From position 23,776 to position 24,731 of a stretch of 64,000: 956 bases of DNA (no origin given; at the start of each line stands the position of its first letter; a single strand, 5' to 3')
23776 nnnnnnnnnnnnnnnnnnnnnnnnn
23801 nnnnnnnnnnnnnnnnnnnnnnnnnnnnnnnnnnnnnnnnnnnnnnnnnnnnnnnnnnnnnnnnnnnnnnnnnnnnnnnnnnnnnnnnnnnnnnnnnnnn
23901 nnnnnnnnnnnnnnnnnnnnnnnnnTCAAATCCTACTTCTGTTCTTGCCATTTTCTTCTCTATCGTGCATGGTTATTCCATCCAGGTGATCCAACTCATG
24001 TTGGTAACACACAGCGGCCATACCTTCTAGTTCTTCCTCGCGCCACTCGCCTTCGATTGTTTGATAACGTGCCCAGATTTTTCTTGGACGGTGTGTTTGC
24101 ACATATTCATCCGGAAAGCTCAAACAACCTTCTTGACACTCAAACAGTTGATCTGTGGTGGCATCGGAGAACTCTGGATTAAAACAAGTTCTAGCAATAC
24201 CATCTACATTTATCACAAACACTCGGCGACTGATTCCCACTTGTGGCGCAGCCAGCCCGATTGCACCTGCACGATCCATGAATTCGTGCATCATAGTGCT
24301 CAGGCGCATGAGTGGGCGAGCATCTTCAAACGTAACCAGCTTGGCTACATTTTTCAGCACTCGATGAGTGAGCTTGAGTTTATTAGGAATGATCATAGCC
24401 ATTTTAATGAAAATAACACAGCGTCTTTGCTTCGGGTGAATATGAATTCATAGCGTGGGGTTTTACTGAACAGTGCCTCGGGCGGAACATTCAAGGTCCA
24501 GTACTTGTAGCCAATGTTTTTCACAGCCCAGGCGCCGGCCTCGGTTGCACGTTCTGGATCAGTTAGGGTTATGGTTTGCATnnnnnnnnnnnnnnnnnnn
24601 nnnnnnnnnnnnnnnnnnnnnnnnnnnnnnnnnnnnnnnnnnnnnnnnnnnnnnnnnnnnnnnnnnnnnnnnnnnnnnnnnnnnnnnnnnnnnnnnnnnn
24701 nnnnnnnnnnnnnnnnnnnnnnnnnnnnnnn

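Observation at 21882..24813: Translationally coupled tandem array of at least 10 paralogous small genes (C-terminal F-x-LKW motif) with peptide deformylase embedded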

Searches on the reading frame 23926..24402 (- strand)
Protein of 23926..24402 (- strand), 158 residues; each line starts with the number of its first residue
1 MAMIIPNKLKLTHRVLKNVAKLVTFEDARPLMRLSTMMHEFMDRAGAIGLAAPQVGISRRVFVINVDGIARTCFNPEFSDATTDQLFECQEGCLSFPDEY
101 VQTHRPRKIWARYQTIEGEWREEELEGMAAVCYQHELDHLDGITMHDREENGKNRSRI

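Call 10: search_protein_families(library=pfam, max_evalue=0.001, proteins=[window:23926-24402:-])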
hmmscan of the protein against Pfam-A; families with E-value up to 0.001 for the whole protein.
window:23926-24402:- (158 aa): 1 family
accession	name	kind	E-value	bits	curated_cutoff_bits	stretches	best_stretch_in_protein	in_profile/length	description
PF01327.26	Pep_deformylase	-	1.7e-37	128.9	22.8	1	10-151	6-152/156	Polypeptide deformylase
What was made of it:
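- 23926..24402 (-): Peptide deformylase, 158 aa, embedded in the array. It overlaps p2 by 10 nt and p3 by 26 nt. PF01327 E = 1.7e-37 (call 10).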

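Call 21: search_dna_similar(query=window:23926-24402:-, collection=phages, mode=protein, max_rows=15)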
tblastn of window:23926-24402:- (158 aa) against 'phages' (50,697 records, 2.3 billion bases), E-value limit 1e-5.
Records with a match: 160; places in all: 161; records where one place covers at least 80% of the query: 119.
Best place of each record, by identity: <60% 160.
By first word of the organism name: Synechococcus 53; Vibrio 45; Bacteriophage 20; Brevundimonas 8; Caulobacter 6; Listeria 5; Acinetobacter 4; Methylophilales 4; Cyanophage 3; Salmonella 3; and 8 more.
By host as written in the record: - 76; Vibrio lentus 30; Brevundimonas pondensis LVF1 6; Listeria monocytogenes 5; Methylophilales_sp._H5P1 4; Synechococcus sp. 3; Synechococcus sp. WH8109 3; Vibrio splendidus 3; and 23 more.
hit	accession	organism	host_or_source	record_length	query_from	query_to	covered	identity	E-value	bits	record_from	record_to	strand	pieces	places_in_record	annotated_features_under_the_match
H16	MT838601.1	Bacteriophage sp.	human fecal samples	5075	3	150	94%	39.4%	1e-13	72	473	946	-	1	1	record has no annotation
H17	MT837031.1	Bacteriophage sp.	human fecal samples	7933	3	157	98%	37.4%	2e-13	72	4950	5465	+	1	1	record has no annotation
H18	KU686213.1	Synechococcus phage S-CAM7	Synechococcus sp.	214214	9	153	92%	38.3%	5e-15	77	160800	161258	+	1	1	peptide deformylase | hypothetical protein (x2)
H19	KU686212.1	Synechococcus phage S-CAM7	Synechococcus sp.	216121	9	153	92%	38.3%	5e-15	77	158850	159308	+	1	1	peptide deformylase | hypothetical protein (x2)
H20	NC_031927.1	Synechococcus phage S-CAM7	Synechococcus sp.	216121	9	153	92%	38.3%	5e-15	77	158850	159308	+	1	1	peptide deformylase | hypothetical protein (x2)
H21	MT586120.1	Synechococcus phage S-CAM7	Synechococcus sp. WH 7803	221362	9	153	92%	38.3%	5e-15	77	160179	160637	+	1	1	hypothetical protein (x3)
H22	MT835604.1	Bacteriophage sp.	human fecal samples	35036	15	142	81%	40.3%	9e-14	73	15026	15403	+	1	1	record has no annotation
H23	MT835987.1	Bacteriophage sp.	human fecal samples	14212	15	151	87%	37.6%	8e-12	67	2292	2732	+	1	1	record has no annotation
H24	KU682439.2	Stenotrophomonas phage vB_SmaS-DLP_6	Stenotrophomonas maltophilia D1571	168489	6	148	91%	35.6%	1e-16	81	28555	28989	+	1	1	peptide deformylase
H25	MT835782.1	Bacteriophage sp.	human fecal samples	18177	11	155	92%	35.1%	3e-7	54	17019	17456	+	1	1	record has no annotation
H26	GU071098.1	Synechococcus phage S-SSM7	Synechococcus sp. WH8109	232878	14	154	89%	36.1%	2e-14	75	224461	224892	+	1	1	RIIA-RIIB membrane-associated protein | hypothetical protein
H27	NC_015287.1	Synechococcus phage S-SSM7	Synechococcus sp. WH8109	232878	14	154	89%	36.1%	2e-14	75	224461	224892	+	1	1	peptide deformylase | hypothetical protein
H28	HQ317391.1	Cyanophage S-SSM6a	Synechococcus sp. WH8109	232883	14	154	89%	36.1%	2e-14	75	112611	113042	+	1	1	none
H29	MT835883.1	Bacteriophage sp.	human fecal samples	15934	3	142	89%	36.2%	9e-11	64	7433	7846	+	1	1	record has no annotation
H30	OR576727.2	Myxococcus phage Mx1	Myxococcus sp.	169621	9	148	89%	36.1%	1e-10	64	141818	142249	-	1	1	peptide deformylase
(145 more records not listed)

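Call 53: get_annotated_region(hit=H24, flank=8000)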
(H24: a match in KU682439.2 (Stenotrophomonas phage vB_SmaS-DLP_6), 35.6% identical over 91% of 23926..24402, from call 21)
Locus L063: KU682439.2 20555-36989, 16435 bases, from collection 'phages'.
description: Stenotrophomonas phage vB_SmaS-DLP_6, complete genome.
organism: Stenotrophomonas phage vB_SmaS-DLP_6 (NCBI taxid 1651816)
taxonomy: Viruses; Duplodnaviria; Heunggongvirae; Uroviricota; Caudoviricetes
host: Stenotrophomonas maltophilia D1571; source: soil; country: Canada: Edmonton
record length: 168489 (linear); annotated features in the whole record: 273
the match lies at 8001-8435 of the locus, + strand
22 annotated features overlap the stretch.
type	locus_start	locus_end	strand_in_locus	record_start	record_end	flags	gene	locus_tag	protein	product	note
CDS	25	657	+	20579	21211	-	-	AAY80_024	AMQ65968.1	sigma factor late transcription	-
CDS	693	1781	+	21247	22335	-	-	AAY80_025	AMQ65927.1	recombination endonuclease subunit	-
CDS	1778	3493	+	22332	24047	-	-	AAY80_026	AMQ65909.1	recombination endonuclease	-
CDS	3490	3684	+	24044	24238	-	-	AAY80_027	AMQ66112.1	hypothetical protein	-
CDS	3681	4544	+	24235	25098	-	-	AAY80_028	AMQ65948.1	hypothetical protein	-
CDS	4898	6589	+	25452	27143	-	-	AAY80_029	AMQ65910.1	hypothetical protein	-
CDS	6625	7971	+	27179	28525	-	-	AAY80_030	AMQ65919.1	SNF2 DNA repair protein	-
CDS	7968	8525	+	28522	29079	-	-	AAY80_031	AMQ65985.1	peptide deformylase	-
CDS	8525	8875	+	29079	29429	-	-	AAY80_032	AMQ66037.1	hypothetical protein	-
CDS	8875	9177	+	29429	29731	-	-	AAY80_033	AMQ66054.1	hypothetical protein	-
CDS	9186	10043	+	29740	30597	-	-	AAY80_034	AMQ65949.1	hypothetical protein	-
CDS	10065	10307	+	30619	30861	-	-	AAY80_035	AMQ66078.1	dsDNA binding protein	DsbA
CDS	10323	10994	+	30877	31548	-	-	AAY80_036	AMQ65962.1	sliding clamp protein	-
CDS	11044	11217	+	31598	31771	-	-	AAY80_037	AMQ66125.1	hypothetical protein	-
CDS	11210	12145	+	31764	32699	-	-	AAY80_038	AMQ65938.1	sliding clamp loader subunit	-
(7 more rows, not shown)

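Call 54: get_annotated_region(hit=H18, flank=8000)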
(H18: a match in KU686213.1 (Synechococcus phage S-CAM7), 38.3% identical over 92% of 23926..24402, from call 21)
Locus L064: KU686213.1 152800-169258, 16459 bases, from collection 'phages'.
description: Synechococcus phage S-CAM7 isolate 0910SB42, complete genome.
organism: Synechococcus phage S-CAM7 (NCBI taxid 1883368)
taxonomy: Viruses; Duplodnaviria; Heunggongvirae; Uroviricota; Caudoviricetes; Kyanoviridae; Mazuvirus; Mazuvirus scam7
host: Synechococcus sp.; source: -; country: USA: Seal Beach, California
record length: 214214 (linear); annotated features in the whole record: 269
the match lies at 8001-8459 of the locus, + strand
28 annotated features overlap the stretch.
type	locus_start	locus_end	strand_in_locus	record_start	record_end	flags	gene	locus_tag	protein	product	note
CDS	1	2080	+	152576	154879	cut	-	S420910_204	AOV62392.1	ribonucleotide reductase of class Ia (aerobic) alpha subunit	-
CDS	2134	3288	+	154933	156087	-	-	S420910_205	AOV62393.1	ribonucleotide reductase of class Ia (aerobic) beta subunit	-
CDS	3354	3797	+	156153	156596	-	-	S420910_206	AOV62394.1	hypothetical protein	-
CDS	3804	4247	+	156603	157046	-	-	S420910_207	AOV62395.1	putative tail fiber protein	-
CDS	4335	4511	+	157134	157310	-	-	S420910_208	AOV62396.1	hypothetical protein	-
CDS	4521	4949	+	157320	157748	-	-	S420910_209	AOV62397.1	GIY-YIG_SF superfamily protein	Annotated in some cyanophage as NAD synthetase; gp202, GIY-YIG_SF Superfamily protein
CDS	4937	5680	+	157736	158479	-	-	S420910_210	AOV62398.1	hypothetical protein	-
CDS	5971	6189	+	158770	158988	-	-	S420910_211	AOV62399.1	lysin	-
CDS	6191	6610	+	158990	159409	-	-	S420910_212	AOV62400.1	hypothetical protein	-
CDS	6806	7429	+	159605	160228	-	-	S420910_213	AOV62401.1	hypothetical protein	-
CDS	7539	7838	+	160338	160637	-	-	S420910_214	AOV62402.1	hypothetical protein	-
CDS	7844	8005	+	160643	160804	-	-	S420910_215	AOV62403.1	hypothetical protein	-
CDS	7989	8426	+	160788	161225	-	-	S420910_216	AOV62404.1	peptide deformylase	-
CDS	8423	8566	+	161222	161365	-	-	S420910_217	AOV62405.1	hypothetical protein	-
CDS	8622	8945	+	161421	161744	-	-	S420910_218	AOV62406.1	hypothetical protein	-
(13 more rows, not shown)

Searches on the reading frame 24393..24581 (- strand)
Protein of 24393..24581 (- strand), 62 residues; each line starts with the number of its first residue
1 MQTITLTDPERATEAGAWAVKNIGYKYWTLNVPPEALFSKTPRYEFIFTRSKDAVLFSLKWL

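Call 4: search_protein_families(library=pfam, max_evalue=0.1, proteins=[window:24393-24581:-])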
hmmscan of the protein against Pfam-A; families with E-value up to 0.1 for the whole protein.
window:24393-24581:- (62 aa): 0 families

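Call 6: search_protein_families(library=phrogs, max_evalue=0.01, proteins=[window:24393-24581:-])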
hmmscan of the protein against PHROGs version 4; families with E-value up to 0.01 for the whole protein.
window:24393-24581:- (62 aa): 0 families

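Call 35: predict_structure(alignment_id=A4)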
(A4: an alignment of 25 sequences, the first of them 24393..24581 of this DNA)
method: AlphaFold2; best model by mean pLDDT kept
length: 62 residues; sequences in the alignment: 25
mean_pLDDT: 91.5   pTM: 0.75
mean pLDDT of the five models: 91.5, 91.2, 90.6, 90.6, 89.1
residues with pLDDT >= 90: 49; 70-90: 13; 50-70: 0; < 50: 0
segments of 3 or more residues with pLDDT < 50: none
pLDDT, mean of each block of 10 residues (from residue 1): 92 95 93 81 92 96 87
secondary structure, 60 per line:
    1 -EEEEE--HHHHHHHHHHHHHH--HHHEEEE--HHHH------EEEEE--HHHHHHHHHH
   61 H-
elements in order: E2-6 H9-22 E28-31 H34-37 E44-48 H51-61
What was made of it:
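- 24393..24581 (-): p2, 62 aa, the minimal family member (….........). AF2 pLDDT 91.5, β-α-β-β-α (call 35).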

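Call 37: search_protein_representatives(alignment_id=A4)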
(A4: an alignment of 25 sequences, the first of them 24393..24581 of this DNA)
Query: 25 sequences, 78 profile positions. Proteins with E-value up to 0.001 (for the whole library): 1252; up to 1e-10: 19; up to 1e-30: 1. The best 150 are listed.
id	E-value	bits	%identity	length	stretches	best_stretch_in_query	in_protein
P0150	1.9e-72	255.7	-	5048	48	33-53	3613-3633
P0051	1.2e-25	105.8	-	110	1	3-78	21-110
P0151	9.6e-18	80.4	-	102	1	8-78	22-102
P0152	1.4e-17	79.9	-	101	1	4-78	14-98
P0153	4.5e-15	71.9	-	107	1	16-78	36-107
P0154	3.4e-14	69.1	-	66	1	17-78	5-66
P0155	1.3e-13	67.2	-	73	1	17-77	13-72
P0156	3.3e-13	65.9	-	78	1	5-78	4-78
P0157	5.1e-13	65.3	-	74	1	17-78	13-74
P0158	1.5e-12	63.8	-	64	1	17-78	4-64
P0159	2.4e-12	63.1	-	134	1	26-69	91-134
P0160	4.3e-12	62.3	-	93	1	17-78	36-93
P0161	5.4e-12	62.0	-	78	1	4-77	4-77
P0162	1.6e-11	60.5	-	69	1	17-78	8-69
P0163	2.0e-11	60.2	-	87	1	23-77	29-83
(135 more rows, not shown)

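Call 39: search_protein_families(library=pfam, alignment_id=A5, max_evalue=0.01)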
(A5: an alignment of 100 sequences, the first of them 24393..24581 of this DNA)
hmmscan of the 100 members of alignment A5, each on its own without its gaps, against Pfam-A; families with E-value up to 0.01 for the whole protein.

A. member 1, window:24393-24581:- (62 aa): 0 families

B. families by the number of members that match (of 100 scanned): 1 family
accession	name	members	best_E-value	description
PF16732.10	ComP_DUS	1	0.0075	Type IV minor pilin ComP, DNA uptake sequence receptor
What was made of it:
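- On Polymorphic-toxin immunity arrays (SUKH/Imm): No such Pfam hit in the 10 window copies or in 100 diverse members (calls 4, 39).
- On KH domain: No Pfam KH hit (call 39).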

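Call 40: search_protein_families(library=phrogs, alignment_id=A5, max_evalue=0.001)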
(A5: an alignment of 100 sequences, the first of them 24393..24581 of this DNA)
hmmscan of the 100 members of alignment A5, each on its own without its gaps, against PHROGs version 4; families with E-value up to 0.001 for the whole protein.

A. member 1, window:24393-24581:- (62 aa): 0 families

B. families by the number of members that match (of 100 scanned): 3 families
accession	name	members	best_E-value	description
phrog_1325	-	1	0.00074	-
phrog_2803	-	1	0.00084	-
phrog_15705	-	1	0.00086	-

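Call 43: search_protein_families(library=phrogs, alignment_id=A5, max_evalue=0.5)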
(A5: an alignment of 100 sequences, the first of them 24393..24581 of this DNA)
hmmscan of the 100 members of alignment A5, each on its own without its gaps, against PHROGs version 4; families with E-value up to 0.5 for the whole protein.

A. member 1, window:24393-24581:- (62 aa): 0 families

B. families by the number of members that match (of 100 scanned): 61 families (the first 25 are shown)
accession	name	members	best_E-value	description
phrog_26844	-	2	0.0026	-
phrog_36893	-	2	0.058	-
phrog_22486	-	2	0.11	-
phrog_19887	-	2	0.15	-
phrog_1325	-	1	0.00074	-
phrog_2803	-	1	0.00084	-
phrog_15705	-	1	0.00086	-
phrog_25721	-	1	0.001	-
phrog_6005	-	1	0.0019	virion structural protein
phrog_21647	-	1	0.0026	-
phrog_7600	-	1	0.0096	-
phrog_3577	-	1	0.019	-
phrog_30742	-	1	0.024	tail fiber protein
phrog_32206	-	1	0.026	-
phrog_2937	-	1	0.031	-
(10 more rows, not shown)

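Call 52: fold_search(model_id=the predicted structure, library=viral)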
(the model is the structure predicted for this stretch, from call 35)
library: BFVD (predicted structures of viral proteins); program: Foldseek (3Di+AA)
matches with E <= 10: 834; with E <= 0.001: 0
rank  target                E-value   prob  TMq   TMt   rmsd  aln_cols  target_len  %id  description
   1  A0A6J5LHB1            1.2e-03  1.00  0.81  0.90   1.5        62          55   29  Uncharacterized protein [uncultured Caudovirales phage]
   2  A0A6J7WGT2            8.3e-03  1.00  0.71  0.54   3.5        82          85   20  Uncharacterized protein [uncultured Caudovirales phage]
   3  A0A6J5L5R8            1.3e-02  1.00  0.64  0.50   3.8        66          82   20  Uncharacterized protein [uncultured Caudovirales phage]
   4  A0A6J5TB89            1.6e-02  1.00  0.72  0.69   2.2        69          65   16  Uncharacterized protein [uncultured Caudovirales phage]
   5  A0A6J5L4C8            1.6e-02  1.00  0.65  0.70   3.0        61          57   33  Uncharacterized protein [uncultured Caudovirales phage]
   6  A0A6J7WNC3            2.6e-02  1.00  0.71  0.60   2.4        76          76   22  Uncharacterized protein [uncultured Caudovirales phage]
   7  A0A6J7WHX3            3.2e-02  1.00  0.70  0.71   3.7        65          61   28  Uncharacterized protein [uncultured Caudovirales phage]
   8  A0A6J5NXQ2            3.4e-02  1.00  0.67  0.48   4.0        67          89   16  Uncharacterized protein [uncultured Caudovirales phage]
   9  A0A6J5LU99            3.6e-02  1.00  0.70  0.61   2.6        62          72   27  Uncharacterized protein [uncultured Caudovirales phage]
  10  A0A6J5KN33            3.8e-02  1.00  0.77  0.74   2.6        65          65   20  Uncharacterized protein [uncultured Caudovirales phage]
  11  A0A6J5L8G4            4.1e-02  1.00  0.69  0.63   4.2        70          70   17  Uncharacterized protein [uncultured Caudovirales phage]
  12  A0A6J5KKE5            4.1e-02  0.92  0.51  0.45   6.5        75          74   16  Uncharacterized protein [uncultured Caudovirales phage]
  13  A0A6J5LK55            4.6e-02  1.00  0.71  0.64   2.9        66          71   18  Uncharacterized protein [uncultured Caudovirales phage]
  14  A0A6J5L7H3            6.0e-02  1.00  0.73  0.70   1.9        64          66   12  Uncharacterized protein [uncultured Caudovirales phage]
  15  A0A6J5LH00            6.0e-02  0.98  0.60  0.51   4.5        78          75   10  Uncharacterized protein [uncultured Caudovirales phage]
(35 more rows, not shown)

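Call 56: find_homologous_proteins(query=A5, max_evalue=0.001)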
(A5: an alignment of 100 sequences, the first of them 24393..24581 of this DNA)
Query A5 (100 sequences) (62 aa, profile of the alignment): 1654 proteins with E <= 0.001 among 2039 candidates; the best 120 are listed.
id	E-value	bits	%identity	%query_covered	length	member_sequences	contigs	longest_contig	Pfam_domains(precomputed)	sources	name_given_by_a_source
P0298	1.1e-27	113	28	82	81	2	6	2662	-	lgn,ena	-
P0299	1.2e-27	113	31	79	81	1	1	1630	-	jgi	-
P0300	2.3e-27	112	25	79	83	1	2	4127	-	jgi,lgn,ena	jgi:hypothetical protein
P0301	2.5e-27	112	33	79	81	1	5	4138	-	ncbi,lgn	-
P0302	2.6e-27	112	25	79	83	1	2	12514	-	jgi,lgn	-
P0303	3.6e-27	112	33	79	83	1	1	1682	-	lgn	-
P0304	4.0e-27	112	29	79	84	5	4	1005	-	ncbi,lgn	-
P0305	5.7e-27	111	25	79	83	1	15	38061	-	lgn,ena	-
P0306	5.9e-27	111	31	79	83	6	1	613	-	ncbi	-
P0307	8.0e-27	111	31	79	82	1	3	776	-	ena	-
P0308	9.3e-27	110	31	79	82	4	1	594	-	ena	-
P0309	1.2e-26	110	31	90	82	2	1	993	-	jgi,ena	jgi:hypothetical protein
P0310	1.2e-26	110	26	90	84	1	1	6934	-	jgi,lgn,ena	jgi:hypothetical protein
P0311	1.2e-26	110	25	79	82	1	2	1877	-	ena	-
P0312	1.3e-26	110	29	79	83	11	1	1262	-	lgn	-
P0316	1.7e-26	110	27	79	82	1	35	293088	-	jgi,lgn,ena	jgi:hypothetical protein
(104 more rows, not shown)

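Call 57: find_encoding_contigs(protein=P0316, flank=8000, max_places=2)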
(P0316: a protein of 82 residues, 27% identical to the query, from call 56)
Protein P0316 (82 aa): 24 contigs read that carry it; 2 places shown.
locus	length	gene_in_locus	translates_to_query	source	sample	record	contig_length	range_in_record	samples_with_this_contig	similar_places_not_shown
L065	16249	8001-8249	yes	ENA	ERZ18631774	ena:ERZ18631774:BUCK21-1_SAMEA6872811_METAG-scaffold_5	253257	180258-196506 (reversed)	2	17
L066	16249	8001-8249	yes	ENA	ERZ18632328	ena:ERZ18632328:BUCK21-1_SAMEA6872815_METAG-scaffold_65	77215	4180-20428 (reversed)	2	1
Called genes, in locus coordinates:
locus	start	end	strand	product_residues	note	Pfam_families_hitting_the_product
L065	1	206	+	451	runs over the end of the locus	-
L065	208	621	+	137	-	-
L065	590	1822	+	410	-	PF06689:zf-C4_ClpX, PF00493:MCM, PF05496:RuvB_N (faint), PF01078:Mg_chelatase (faint), PF07724:AAA_2, PF00004:AAA, PF07728:AAA_5 (weak), PF10431:ClpB_D2-small (weak), +1 more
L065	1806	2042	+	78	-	PF01165:Ribosomal_S21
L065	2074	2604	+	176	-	PF16473:Rv2179c-like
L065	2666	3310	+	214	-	-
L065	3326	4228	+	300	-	PF01555:N6_N4_Mtase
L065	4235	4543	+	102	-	-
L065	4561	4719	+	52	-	PF06005:ZapB (weak)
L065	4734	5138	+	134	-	-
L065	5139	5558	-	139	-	PF04304:DUF454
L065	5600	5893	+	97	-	-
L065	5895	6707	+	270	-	PF00149:Metallophos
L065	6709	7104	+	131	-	-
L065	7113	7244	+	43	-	-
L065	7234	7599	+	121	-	-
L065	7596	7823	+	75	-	-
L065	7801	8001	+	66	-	-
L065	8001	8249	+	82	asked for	-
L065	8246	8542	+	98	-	-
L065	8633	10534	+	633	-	PF00012:HSP70, PF06723:MreB_Mbl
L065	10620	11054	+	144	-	PF00011:HSP20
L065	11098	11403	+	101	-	PF02617:ClpS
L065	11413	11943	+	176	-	PF01126:Heme_oxygenase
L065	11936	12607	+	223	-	PF05996:Fe_bilin_red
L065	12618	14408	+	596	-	-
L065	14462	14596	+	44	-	-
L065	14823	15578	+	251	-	PF00149:Metallophos, PF12850:Metallophos_2 (faint)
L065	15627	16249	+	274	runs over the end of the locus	PF24308:DUF7487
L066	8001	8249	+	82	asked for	-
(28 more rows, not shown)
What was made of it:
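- L065 carries S21, ClpX, Hsp70, Hsp20 and ClpS around its copy (call 57).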

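Call 59: search_solved_structures(query=A5, max_evalue=1)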
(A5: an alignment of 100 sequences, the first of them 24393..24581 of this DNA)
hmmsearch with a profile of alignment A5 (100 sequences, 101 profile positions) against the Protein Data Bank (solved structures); distinct sequences matched with E-value up to 1: 2.
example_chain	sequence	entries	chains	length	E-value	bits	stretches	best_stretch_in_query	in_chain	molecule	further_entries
4dwe_A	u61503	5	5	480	0.69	12.9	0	11-66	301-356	uncharacterized protein | Phage tail component domain protein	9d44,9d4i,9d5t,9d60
1rx0_A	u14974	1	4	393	0.85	12.6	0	32-56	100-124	Acyl-CoA dehydrogenase family member 8, mitochondrial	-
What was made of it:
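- On Known anti-defence proteins / anti-CRISPR loci: No Pfam, PHROG or PDB match for any copy (calls 4, 6, 59).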

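Call 96: search_protein_families(library=padloc, max_evalue=0.01, proteins=[window:24393-24581:-])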
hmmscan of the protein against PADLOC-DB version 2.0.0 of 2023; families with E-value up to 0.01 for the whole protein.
window:24393-24581:- (62 aa): 0 families

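Call 97: search_protein_families(library=ncbifam, max_evalue=0.01, alignment_id=A4)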
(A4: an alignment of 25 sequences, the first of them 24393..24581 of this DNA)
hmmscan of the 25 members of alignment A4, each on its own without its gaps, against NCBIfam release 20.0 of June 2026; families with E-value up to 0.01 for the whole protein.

A. member 1, window:24393-24581:- (62 aa): 0 families

B. families by the number of members that match (of 25 scanned): 0 families
